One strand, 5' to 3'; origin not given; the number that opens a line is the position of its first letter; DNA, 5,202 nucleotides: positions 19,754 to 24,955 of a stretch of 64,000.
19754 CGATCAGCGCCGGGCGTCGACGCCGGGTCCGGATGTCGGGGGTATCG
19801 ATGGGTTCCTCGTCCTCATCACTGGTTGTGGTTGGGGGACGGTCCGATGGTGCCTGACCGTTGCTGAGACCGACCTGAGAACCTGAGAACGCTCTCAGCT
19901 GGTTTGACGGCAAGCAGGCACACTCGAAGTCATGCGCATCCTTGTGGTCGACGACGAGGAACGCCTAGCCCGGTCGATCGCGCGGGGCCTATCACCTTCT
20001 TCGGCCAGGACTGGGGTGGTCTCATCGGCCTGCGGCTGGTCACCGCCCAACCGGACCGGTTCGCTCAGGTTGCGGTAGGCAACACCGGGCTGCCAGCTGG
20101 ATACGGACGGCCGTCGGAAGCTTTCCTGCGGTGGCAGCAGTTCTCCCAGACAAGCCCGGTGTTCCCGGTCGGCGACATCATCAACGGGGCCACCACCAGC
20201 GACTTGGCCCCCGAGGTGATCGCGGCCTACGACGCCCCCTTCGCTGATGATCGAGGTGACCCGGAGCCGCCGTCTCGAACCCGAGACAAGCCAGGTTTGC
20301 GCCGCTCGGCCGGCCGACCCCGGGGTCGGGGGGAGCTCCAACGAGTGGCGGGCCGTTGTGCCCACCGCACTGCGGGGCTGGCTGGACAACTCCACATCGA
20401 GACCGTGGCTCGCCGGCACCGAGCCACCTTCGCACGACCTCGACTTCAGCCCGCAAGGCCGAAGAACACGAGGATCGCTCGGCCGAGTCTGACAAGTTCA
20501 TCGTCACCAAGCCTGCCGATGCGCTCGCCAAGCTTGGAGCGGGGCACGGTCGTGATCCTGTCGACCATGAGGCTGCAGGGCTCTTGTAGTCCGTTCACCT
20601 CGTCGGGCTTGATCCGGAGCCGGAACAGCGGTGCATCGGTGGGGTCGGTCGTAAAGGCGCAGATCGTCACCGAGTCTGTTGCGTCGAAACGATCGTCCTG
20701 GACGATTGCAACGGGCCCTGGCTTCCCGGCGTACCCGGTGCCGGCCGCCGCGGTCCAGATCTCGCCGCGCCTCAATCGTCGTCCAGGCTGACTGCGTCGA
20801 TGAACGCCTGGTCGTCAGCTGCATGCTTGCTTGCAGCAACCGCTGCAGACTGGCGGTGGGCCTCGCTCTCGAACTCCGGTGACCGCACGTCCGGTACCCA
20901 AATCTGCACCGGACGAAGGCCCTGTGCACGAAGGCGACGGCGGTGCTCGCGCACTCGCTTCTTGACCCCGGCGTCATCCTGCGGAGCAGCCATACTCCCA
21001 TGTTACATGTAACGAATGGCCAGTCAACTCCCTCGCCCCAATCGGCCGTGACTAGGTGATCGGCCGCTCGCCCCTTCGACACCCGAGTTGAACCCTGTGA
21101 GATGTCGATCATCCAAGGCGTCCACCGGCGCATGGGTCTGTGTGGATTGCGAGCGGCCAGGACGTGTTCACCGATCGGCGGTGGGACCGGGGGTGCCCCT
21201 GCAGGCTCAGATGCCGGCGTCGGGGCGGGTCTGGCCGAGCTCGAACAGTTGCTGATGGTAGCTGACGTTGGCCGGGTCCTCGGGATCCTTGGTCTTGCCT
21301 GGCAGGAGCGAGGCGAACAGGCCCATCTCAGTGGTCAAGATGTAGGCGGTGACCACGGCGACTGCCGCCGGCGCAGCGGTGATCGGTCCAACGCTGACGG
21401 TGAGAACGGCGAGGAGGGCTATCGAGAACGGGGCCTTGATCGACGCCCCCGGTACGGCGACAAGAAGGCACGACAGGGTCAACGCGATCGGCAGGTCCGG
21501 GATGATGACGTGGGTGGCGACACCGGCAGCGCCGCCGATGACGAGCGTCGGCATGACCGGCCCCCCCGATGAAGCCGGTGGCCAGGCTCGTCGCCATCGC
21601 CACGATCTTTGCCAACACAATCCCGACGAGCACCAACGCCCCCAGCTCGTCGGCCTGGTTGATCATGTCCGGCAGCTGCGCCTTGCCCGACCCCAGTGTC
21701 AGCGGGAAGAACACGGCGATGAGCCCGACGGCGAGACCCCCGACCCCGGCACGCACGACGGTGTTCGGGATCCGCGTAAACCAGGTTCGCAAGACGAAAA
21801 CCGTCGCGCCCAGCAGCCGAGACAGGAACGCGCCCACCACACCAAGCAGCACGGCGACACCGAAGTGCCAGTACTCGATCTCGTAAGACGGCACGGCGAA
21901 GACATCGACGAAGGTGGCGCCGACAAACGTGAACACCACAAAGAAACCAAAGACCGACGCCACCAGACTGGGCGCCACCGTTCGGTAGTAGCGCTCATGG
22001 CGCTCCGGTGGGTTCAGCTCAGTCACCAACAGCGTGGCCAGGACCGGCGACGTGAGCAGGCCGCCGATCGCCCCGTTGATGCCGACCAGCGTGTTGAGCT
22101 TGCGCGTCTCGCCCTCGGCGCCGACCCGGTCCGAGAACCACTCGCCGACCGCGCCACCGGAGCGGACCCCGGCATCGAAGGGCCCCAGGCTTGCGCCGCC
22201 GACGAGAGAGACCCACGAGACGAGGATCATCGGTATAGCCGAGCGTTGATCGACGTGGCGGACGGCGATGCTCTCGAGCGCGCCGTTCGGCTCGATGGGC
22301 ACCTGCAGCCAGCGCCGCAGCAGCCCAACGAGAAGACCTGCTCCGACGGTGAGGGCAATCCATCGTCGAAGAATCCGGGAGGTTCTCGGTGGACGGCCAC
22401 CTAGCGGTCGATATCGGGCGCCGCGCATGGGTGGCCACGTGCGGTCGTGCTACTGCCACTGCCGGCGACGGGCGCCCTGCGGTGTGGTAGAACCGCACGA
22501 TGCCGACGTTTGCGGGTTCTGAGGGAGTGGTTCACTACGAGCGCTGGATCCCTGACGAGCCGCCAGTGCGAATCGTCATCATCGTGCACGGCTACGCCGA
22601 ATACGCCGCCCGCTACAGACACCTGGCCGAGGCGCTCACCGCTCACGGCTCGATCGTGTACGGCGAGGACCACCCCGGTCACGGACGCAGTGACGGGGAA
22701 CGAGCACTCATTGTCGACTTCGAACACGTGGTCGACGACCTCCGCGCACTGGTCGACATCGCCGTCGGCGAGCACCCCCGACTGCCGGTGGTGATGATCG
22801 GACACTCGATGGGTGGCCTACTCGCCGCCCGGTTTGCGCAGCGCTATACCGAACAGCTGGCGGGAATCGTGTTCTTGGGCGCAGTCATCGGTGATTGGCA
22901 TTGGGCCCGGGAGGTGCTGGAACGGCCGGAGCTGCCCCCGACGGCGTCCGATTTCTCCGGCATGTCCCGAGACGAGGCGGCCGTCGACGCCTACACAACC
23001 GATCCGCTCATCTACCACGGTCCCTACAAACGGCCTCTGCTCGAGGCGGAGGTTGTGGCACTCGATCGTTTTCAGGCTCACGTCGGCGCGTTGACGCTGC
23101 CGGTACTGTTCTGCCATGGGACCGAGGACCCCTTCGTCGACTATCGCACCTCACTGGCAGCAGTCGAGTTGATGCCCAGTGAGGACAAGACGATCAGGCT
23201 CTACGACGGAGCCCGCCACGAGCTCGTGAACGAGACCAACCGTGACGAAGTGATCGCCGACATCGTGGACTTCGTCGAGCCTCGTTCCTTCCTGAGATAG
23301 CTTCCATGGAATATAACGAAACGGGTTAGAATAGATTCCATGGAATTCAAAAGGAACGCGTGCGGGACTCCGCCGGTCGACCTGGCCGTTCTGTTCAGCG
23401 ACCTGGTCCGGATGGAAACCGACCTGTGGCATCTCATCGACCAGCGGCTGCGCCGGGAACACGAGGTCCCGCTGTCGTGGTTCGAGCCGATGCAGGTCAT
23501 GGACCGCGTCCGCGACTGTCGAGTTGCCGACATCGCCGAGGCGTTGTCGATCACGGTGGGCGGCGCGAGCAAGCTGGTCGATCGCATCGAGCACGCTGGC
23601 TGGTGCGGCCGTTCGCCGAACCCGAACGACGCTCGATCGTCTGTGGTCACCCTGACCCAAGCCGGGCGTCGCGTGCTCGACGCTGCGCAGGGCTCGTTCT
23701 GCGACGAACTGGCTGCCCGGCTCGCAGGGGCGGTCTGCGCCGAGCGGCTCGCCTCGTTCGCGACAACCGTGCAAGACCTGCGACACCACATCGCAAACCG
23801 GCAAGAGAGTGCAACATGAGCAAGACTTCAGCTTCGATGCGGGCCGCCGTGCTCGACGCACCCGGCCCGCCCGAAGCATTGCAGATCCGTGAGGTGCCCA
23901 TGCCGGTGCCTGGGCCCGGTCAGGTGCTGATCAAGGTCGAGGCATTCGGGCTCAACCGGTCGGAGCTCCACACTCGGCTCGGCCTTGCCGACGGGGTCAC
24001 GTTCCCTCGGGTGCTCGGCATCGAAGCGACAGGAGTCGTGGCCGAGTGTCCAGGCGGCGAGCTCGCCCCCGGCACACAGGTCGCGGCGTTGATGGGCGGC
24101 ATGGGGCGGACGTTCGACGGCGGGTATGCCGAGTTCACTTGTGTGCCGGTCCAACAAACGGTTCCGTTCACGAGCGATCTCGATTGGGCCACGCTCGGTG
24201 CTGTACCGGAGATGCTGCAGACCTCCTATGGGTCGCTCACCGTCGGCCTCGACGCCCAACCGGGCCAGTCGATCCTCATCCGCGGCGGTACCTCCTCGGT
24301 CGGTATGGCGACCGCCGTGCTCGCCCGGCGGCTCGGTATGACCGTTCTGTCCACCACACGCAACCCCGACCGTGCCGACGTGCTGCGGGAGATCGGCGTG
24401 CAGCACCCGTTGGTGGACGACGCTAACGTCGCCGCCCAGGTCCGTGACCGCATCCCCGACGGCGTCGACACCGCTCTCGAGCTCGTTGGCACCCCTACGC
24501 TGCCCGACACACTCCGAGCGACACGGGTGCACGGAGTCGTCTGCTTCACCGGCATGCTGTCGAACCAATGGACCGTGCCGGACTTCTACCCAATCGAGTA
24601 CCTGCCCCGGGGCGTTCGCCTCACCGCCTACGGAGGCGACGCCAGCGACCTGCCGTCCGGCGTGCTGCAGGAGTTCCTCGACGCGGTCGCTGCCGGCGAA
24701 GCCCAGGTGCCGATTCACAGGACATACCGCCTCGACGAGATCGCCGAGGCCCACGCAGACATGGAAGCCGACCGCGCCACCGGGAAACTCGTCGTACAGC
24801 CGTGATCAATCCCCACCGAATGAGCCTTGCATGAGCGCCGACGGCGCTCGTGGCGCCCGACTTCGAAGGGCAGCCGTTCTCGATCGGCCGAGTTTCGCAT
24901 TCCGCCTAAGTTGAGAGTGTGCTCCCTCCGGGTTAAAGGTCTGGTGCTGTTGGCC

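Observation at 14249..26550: Direct 1.2-kb segmental duplication 11.5 kb apart with reciprocal decay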

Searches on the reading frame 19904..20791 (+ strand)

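Call 7: search_protein_families(library=pfam, proteins=[window:19904-20791:+], max_evalue=0.01)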
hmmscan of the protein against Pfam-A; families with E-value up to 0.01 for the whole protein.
window:19904-20791:+ (295 aa): 0 families

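Call 55: search_protein_families(library=pfam, proteins=[window:19904-20791:+], max_evalue=1)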
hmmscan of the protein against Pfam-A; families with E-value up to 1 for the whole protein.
window:19904-20791:+ (295 aa): 1 family
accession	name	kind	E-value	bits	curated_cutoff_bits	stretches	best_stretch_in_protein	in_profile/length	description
PF00561.26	Abhydrolase_1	-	0.036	14.1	25.8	1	28-61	69-102/245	alpha/beta hydrolase fold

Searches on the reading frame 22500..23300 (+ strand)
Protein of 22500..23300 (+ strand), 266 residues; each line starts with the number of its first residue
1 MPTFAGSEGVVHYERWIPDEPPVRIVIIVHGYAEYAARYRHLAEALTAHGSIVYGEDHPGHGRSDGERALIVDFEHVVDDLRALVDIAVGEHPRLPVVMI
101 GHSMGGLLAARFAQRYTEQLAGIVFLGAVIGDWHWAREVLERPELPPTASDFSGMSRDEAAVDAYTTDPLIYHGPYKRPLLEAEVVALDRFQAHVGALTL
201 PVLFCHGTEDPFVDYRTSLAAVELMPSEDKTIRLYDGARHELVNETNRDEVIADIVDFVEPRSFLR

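Call 7: search_protein_families(library=pfam, proteins=[window:22500-23300:+], max_evalue=0.01)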
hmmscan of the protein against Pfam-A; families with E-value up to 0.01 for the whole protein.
window:22500-23300:+ (266 aa): 13 families
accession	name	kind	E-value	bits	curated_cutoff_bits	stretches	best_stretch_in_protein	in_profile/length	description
PF12146.15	Hydrolase_4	-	2.3e-61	207.6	27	1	21-247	2-239/239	Serine aminopeptidase, S33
PF00561.26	Abhydrolase_1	-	2e-20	74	25.8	1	25-134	2-107/245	alpha/beta hydrolase fold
PF12697.13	Abhydrolase_6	-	2e-15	58.5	26.3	1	26-253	1-216/217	Alpha/beta hydrolase family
PF00975.26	Thioesterase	-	3.8e-09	37.5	26.4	1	25-133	2-103/226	Thioesterase domain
PF20408.4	Abhydrolase_11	-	1.7e-07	31.6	27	1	40-127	21-106/193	Alpha/beta hydrolase domain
PF02230.22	Abhydrolase_2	-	4.3e-07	30.4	23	0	190-245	145-204/217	Phospholipase/Carboxylesterase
PF12695.13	Abhydrolase_5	-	6.2e-06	26.5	27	1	89-128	50-89/164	Alpha/beta hydrolase family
PF00326.27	Peptidase_S9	-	7.2e-06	26.1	22.6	1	198-260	143-207/213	Prolyl oligopeptidase family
PF01738.24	DLH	-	5e-05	23.4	21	0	171-248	126-194/217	Dienelactone hydrolase family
PF10230.15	LIDHydrolase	-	0.00054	20.2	27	1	51-132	33-122/262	Lipid-droplet associated hydrolase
PF07819.20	PGAP1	-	0.00082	19.6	24.3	1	91-117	87-115/233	PGAP1-like alpha/beta domain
PF07859.19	Abhydrolase_3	-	0.0026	18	25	1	92-241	69-207/210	alpha/beta hydrolase fold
PF02129.25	Peptidase_S15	-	0.0079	16.4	23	0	38-137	36-138/262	X-Pro dipeptidyl-peptidase (S15 family)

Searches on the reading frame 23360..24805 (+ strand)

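Call 7: search_protein_families(library=pfam, proteins=[window:23360-24805:+], max_evalue=0.01)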
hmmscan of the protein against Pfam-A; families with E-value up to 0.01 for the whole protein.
window:23360-24805:+ (481 aa): 4 families
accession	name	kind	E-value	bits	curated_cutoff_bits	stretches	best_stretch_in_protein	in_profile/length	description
PF13602.12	ADH_zinc_N_2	-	8.5e-17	62.8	27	1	351-479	7-134/134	Zinc-binding dehydrogenase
PF08240.17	ADH_N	-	4.6e-13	49.8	23.5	1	185-270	1-102/104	Alcohol dehydrogenase GroES-like domain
PF00107.32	ADH_zinc_N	-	4.6e-12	46.5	31.8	1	314-405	2-96/129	Zinc-binding dehydrogenase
PF16912.11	Glu_dehyd_C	-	0.0025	17.8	34.9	1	304-405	33-136/211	Glucose dehydrogenase C-terminus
